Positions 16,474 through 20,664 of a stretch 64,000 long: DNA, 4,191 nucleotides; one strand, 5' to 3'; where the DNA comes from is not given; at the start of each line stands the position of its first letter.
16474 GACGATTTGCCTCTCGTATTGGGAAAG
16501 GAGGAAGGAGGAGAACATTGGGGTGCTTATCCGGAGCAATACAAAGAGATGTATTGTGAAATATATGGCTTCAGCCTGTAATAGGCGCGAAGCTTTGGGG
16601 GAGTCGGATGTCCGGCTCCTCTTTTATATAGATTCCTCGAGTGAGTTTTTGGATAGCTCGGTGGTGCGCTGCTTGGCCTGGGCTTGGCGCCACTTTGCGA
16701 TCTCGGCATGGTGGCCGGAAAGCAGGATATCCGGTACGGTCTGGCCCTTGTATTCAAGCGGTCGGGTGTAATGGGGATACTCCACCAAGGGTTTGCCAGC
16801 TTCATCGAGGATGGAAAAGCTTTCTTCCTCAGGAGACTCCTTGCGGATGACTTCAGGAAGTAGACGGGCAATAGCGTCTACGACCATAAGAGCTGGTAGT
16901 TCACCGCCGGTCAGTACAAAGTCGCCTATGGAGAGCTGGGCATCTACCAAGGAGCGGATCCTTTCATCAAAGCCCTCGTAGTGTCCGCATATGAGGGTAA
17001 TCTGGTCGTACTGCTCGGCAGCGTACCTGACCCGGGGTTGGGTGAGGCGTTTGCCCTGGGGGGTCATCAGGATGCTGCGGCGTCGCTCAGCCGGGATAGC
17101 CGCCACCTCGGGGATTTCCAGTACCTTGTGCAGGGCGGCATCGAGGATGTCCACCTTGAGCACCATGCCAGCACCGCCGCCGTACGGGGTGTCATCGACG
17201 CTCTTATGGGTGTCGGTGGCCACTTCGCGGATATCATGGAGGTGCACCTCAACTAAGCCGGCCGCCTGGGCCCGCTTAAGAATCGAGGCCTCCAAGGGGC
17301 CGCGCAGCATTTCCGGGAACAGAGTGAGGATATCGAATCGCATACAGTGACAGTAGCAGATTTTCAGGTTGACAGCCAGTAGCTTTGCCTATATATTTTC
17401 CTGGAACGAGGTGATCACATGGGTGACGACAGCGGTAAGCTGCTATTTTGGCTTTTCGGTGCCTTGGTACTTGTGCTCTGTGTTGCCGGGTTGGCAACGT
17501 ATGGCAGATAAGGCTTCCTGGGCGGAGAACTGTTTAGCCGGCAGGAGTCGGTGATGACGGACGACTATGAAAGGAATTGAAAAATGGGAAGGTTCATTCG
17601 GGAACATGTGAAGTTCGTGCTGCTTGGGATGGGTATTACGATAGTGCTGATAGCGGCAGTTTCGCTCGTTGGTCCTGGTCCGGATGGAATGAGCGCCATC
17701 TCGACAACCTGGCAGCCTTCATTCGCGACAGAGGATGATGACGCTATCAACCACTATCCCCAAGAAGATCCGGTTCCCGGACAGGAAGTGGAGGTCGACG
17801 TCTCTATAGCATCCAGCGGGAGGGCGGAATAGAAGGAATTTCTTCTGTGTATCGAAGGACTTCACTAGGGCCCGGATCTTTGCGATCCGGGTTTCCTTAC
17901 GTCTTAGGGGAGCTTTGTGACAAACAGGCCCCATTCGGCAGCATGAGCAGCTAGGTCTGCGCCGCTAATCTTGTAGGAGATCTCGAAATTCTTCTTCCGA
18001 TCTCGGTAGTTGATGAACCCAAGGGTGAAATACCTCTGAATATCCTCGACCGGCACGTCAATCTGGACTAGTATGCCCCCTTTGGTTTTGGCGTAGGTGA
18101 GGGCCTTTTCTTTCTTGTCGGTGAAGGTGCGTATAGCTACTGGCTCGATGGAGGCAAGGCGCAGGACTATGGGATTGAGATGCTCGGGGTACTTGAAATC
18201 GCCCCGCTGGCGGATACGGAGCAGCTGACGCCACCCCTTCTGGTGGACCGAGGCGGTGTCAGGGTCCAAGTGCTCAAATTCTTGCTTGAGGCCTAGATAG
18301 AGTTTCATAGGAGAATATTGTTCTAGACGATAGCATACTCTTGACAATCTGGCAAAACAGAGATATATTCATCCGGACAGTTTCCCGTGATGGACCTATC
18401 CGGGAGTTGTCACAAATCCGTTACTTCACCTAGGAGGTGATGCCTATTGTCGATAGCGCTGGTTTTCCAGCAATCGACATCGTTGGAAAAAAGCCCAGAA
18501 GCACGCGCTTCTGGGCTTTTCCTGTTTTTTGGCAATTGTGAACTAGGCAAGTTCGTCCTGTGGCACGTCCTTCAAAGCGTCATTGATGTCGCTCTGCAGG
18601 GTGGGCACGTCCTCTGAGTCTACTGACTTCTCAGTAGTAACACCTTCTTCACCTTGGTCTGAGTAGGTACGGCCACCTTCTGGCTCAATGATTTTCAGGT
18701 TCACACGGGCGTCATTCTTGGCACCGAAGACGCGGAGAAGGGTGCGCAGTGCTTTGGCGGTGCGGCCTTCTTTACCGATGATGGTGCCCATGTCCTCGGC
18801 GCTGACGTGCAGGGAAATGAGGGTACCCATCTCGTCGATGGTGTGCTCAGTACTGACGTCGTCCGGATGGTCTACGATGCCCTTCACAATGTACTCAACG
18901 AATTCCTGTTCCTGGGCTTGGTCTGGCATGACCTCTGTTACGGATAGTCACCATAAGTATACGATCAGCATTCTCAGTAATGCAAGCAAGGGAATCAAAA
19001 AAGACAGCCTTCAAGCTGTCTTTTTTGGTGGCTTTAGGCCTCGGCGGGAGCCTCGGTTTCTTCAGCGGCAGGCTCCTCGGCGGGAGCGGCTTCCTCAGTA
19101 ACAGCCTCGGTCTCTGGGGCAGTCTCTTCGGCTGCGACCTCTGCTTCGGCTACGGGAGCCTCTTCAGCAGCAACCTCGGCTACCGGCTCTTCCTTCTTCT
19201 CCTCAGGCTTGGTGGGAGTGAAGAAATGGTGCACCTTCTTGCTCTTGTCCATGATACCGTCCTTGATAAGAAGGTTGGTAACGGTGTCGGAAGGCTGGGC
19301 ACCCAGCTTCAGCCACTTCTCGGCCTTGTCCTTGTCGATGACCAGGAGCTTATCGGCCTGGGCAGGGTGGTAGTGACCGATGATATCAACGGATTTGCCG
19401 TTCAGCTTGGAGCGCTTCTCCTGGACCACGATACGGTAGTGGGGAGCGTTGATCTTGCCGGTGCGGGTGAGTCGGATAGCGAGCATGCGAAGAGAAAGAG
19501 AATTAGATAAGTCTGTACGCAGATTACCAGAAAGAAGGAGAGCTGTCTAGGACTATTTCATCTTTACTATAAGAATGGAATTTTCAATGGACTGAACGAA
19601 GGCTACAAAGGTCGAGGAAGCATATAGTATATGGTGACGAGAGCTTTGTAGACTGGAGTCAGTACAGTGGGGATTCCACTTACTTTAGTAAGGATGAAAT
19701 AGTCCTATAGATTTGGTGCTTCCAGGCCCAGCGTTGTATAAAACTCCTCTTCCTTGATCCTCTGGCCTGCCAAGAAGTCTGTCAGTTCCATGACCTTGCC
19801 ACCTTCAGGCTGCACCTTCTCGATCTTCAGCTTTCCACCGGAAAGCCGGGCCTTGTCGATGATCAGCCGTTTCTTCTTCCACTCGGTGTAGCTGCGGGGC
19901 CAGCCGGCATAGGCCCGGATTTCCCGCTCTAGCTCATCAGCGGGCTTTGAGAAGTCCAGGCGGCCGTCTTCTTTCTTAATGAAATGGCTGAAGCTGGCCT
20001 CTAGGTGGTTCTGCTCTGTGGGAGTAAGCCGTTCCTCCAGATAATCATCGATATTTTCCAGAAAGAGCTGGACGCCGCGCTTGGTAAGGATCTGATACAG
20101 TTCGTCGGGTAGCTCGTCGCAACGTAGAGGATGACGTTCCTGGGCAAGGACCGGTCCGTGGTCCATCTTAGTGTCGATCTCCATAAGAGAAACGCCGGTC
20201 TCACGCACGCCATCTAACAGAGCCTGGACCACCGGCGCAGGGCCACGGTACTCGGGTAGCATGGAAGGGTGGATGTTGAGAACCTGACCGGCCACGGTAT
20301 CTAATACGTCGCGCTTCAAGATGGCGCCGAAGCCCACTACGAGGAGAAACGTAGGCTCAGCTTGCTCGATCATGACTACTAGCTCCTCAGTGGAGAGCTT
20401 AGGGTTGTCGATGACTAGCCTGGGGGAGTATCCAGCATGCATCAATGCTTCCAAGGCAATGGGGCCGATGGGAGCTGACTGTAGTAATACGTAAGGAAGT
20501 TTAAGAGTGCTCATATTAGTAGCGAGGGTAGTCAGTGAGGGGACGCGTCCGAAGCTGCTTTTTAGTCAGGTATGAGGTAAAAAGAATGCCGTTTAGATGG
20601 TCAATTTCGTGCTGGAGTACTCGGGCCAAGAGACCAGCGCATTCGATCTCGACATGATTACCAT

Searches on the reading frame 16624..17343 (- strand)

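Call 9: search_protein_families(library=pfam, proteins=[window:16624-17343:-], max_evalue=0.001)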
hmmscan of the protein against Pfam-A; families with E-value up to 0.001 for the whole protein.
window:16624-17343:- (239 aa): 1 family
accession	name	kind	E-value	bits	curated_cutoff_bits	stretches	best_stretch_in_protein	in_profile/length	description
PF01746.26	tRNA_m1G_MT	-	2.9e-51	174.4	27.3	1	23-228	2-191/195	tRNA (Guanine-1)-methyltransferase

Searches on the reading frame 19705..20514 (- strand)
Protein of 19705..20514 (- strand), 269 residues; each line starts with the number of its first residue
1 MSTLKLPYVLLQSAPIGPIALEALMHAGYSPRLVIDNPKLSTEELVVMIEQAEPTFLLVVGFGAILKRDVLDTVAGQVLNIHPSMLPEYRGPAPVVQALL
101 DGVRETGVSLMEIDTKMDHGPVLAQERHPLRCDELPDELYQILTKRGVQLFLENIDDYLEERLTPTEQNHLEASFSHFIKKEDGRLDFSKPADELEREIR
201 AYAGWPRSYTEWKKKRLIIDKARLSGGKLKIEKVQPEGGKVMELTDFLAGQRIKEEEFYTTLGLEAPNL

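Call 9: search_protein_families(library=pfam, proteins=[window:19705-20514:-], max_evalue=0.001)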
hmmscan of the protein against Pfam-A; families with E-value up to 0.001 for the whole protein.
window:19705-20514:- (269 aa): 2 families
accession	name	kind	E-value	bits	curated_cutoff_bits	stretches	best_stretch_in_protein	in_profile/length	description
PF00551.24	Formyl_trans_N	-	1.5e-25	90.4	26.1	1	37-153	63-179/181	Formyl transferase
PF02911.23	Formyl_trans_C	-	8.3e-14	52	21.1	1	179-224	2-47/100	Formyl transferase, C-terminal domain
